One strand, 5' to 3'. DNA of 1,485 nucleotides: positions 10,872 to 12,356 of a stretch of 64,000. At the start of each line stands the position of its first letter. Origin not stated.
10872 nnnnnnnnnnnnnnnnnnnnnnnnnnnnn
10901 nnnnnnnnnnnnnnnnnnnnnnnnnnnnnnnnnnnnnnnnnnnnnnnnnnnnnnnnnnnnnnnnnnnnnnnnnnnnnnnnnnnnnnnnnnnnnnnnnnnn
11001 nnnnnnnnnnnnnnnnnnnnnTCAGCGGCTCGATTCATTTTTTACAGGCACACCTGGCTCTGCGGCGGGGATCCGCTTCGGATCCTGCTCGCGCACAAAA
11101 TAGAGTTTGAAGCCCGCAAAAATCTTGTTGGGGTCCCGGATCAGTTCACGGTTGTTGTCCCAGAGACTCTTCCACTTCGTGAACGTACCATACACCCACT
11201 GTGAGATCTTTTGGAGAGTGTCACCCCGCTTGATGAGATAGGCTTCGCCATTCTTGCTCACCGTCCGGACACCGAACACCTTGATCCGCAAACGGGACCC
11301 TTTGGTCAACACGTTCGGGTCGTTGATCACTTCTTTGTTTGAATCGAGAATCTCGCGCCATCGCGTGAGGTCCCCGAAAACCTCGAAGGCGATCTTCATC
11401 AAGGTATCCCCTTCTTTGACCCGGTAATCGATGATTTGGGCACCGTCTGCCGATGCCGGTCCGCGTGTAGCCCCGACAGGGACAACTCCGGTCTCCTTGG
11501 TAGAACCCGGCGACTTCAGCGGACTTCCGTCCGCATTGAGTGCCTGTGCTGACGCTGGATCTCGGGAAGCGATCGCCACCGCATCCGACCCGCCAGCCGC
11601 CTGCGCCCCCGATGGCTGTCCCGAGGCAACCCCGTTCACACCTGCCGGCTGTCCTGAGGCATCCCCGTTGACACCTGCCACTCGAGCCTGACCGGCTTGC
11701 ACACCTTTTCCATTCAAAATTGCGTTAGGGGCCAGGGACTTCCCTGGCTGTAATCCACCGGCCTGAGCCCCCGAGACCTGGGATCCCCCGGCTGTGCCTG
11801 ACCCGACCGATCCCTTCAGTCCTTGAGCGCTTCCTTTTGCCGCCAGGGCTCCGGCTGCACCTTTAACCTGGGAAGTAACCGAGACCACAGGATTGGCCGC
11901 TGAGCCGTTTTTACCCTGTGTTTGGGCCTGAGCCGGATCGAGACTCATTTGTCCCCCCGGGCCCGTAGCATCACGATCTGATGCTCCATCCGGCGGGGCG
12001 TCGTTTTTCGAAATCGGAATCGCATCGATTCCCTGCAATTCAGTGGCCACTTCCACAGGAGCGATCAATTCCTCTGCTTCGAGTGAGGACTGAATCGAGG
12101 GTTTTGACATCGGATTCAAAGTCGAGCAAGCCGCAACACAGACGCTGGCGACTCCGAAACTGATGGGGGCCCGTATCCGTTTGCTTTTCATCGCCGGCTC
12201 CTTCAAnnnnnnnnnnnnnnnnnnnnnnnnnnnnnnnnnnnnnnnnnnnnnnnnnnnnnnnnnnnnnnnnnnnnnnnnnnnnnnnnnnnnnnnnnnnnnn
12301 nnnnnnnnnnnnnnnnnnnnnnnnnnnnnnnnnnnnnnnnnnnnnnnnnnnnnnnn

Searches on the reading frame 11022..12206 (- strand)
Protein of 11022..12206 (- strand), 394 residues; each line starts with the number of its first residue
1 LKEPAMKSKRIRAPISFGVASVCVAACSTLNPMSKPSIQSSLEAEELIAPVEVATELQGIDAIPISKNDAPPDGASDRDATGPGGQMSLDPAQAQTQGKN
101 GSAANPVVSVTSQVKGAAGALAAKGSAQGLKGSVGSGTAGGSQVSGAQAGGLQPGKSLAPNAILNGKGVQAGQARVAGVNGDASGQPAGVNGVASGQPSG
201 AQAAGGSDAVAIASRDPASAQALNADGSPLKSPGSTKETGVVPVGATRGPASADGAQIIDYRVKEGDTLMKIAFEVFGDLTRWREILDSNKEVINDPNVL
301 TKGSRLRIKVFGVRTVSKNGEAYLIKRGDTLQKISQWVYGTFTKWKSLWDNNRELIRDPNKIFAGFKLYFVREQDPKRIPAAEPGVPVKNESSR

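Call 50: search_protein_families(library=pfam, proteins=[window:11022-12206:-], max_evalue=0.0001)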
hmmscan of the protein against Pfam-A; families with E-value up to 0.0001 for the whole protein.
window:11022-12206:- (394 aa): 3 families
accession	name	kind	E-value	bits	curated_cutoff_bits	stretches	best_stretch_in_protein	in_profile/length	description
PF01476.26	LysM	-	3.3e-10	40.2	20.9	0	261-309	1-43/43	LysM domain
PF23457.1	LysM2_NFP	-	2.6e-08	34.2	36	0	259-310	6-55/56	NFP LysM2 domain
PF23472.1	LysM2_CERK1_LYK3_4_5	-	9.9e-06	25.8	27.4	0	260-308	7-53/56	LYK3/4/5 LysM2 domain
